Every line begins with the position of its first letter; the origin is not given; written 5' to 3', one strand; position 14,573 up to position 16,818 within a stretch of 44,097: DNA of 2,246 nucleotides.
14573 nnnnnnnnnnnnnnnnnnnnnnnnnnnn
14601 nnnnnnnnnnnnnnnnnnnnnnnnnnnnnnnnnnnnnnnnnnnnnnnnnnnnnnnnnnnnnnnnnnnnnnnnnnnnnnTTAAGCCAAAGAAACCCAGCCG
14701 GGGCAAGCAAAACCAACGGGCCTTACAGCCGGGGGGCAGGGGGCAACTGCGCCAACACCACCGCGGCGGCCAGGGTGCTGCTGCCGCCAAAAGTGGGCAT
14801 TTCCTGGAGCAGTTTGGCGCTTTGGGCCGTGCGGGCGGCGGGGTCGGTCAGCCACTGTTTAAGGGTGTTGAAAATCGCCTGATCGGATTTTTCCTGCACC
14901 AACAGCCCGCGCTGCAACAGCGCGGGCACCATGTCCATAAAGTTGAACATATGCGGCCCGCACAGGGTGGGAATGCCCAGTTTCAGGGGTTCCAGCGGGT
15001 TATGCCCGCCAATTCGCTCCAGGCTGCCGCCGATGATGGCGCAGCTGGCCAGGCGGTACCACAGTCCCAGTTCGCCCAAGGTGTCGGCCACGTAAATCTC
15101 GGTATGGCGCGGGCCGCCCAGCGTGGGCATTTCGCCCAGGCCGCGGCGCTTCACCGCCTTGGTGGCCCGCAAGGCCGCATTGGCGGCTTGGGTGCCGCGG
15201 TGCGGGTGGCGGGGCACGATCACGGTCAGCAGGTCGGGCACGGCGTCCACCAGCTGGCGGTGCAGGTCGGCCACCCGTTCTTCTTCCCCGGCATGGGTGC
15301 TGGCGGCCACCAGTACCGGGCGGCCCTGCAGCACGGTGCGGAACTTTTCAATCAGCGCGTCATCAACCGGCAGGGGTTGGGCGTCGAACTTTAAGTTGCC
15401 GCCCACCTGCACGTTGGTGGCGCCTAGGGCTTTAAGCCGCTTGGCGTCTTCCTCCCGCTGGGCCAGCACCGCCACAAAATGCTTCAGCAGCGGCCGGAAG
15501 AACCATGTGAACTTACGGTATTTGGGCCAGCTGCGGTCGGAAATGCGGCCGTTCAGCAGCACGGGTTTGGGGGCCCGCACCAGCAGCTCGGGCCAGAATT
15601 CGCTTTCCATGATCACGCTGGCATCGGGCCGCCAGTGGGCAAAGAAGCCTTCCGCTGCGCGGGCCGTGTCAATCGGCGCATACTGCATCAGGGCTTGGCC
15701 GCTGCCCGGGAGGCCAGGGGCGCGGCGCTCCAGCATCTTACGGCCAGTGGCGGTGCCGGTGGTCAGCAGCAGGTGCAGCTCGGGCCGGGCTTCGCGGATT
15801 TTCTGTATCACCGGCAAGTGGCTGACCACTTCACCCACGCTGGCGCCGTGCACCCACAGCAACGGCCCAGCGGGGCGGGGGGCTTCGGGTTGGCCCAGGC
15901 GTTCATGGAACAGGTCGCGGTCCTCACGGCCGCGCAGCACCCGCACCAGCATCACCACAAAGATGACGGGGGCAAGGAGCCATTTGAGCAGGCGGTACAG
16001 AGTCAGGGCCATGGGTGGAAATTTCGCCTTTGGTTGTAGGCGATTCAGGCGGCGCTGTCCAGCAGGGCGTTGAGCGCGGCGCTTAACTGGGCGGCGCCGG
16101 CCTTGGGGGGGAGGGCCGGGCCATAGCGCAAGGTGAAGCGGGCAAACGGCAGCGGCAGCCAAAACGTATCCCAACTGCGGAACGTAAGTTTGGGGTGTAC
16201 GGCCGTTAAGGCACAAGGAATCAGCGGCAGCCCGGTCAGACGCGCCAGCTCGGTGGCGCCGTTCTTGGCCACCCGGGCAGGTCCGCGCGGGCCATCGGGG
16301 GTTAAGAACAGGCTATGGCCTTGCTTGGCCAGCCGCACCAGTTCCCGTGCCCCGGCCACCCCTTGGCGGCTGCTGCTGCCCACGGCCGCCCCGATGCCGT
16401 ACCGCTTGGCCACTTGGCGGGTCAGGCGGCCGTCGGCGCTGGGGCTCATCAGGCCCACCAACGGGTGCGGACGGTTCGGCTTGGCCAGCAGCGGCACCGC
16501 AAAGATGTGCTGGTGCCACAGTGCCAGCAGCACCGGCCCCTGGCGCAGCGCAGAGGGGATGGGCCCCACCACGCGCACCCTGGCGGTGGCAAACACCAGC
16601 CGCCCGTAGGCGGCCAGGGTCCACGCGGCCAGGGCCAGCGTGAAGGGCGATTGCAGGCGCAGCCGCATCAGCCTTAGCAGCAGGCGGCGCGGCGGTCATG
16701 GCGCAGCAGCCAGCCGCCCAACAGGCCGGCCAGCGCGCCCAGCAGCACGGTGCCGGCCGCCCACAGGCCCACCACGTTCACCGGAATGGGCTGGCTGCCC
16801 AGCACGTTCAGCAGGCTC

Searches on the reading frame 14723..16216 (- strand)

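Call 92: search_protein_families(library=pfam, proteins=[window:14723-16216:-], max_evalue=0.001)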
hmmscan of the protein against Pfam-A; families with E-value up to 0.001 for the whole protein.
window:14723-16216:- (497 aa): 2 families
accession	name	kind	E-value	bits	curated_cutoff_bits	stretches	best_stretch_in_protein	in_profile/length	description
PF04413.22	Glycos_transf_N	-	3.4e-55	186.8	23.9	1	103-279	3-179/179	3-Deoxy-D-manno-octulosonic-acid transferase (kdotransferase)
PF00534.26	Glycos_transf_1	-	0.00042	20.3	26.4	1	383-464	86-164/172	Glycosyl transferases group 1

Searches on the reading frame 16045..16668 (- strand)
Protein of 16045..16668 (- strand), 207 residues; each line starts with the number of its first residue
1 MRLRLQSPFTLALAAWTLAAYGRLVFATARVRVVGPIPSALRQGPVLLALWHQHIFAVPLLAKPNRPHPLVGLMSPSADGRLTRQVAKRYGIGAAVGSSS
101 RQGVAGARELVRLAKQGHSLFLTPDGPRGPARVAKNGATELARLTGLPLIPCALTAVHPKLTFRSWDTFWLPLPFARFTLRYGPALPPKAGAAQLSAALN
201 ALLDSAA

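Call 92: search_protein_families(library=pfam, proteins=[window:16045-16668:-], max_evalue=0.001)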
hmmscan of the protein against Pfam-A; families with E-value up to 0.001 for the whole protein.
window:16045-16668:- (207 aa): 1 family
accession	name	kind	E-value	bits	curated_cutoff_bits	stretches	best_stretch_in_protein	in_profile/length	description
PF04028.18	DUF374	-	2.5e-20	72.3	26.8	1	66-131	4-69/69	Domain of unknown function (DUF374)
